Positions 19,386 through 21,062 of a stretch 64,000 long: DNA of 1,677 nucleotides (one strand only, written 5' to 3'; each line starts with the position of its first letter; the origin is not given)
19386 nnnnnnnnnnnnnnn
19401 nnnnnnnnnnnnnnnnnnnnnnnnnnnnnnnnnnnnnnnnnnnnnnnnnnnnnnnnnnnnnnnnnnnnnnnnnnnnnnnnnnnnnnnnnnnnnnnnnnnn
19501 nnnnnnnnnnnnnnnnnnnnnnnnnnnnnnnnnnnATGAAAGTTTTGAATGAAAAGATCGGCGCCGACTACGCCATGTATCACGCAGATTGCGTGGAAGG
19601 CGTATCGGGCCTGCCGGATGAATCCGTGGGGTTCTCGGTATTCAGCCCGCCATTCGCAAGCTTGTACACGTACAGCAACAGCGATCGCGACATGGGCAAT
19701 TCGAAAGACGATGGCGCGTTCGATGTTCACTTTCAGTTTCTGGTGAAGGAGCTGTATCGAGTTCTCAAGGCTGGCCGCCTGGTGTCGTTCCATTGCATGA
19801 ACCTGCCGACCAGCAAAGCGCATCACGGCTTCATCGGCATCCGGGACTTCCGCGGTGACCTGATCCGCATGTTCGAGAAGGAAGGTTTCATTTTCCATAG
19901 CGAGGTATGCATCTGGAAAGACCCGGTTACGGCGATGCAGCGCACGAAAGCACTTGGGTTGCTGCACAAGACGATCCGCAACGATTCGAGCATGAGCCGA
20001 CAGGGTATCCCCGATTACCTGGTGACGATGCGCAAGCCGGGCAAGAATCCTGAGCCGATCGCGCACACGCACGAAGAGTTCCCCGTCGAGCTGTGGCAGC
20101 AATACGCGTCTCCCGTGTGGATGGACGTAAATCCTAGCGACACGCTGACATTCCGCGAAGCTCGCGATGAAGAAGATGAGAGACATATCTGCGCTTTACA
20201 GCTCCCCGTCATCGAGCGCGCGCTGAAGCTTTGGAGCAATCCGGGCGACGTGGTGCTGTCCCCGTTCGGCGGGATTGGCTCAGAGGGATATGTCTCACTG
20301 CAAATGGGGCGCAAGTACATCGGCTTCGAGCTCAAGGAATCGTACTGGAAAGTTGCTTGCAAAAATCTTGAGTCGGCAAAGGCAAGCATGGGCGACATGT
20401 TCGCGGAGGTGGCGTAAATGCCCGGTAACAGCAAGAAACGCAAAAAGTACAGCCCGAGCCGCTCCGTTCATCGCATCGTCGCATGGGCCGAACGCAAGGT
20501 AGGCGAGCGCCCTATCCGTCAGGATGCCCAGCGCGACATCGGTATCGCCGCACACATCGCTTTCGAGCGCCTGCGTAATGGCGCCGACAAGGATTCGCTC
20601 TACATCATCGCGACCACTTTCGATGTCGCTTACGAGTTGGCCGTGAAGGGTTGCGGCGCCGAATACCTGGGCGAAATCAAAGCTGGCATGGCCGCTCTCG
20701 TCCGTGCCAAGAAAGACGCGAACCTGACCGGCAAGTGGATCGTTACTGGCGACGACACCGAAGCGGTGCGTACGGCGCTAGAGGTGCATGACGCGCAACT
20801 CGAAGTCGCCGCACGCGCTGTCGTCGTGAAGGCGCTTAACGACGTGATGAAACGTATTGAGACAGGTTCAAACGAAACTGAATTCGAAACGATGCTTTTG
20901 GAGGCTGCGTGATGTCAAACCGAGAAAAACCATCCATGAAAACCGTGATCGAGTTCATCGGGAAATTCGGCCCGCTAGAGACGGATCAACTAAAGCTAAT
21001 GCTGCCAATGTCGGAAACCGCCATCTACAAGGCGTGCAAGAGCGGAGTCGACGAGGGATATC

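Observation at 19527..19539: Recurrent gene-junction module GGAGG-N5-ATGA that forces -(L)EAA C-termini on many unrelated proteins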

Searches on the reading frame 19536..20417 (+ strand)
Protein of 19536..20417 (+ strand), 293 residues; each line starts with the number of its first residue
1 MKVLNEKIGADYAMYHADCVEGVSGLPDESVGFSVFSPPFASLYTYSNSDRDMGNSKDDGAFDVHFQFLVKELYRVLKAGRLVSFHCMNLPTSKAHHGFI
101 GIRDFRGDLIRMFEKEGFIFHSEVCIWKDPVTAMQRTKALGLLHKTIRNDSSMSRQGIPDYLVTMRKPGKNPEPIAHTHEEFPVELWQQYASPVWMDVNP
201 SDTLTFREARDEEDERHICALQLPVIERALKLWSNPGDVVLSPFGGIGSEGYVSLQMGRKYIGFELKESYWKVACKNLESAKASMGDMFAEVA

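Call 12: search_protein_families(library=pfam, proteins=[window:19536-20417:+], max_evalue=0.01)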
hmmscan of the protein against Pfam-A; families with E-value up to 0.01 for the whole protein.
window:19536-20417:+ (293 aa): 1 family
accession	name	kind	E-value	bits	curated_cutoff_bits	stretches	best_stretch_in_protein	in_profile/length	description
PF01555.25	N6_N4_Mtase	-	1.7e-16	61.3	26.7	1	35-274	5-219/221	DNA methylase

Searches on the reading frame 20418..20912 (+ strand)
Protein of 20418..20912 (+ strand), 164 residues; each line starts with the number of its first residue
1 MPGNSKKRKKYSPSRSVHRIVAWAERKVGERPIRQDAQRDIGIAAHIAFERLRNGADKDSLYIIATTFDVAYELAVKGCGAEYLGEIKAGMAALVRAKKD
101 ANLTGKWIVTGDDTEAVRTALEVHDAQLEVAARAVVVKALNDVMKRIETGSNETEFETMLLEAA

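Call 12: search_protein_families(library=pfam, proteins=[window:20418-20912:+], max_evalue=0.01)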
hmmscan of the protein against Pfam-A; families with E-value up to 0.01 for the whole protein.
window:20418-20912:+ (164 aa): 0 families

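Call 52: search_protein_families(library=phrogs, proteins=[window:20418-20912:+], max_evalue=0.001)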
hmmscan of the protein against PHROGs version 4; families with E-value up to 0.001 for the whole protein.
window:20418-20912:+ (164 aa): 1 family
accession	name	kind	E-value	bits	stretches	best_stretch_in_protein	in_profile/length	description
phrog_20828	-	unknown function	7.8e-19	69.1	1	1-155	1-173/179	-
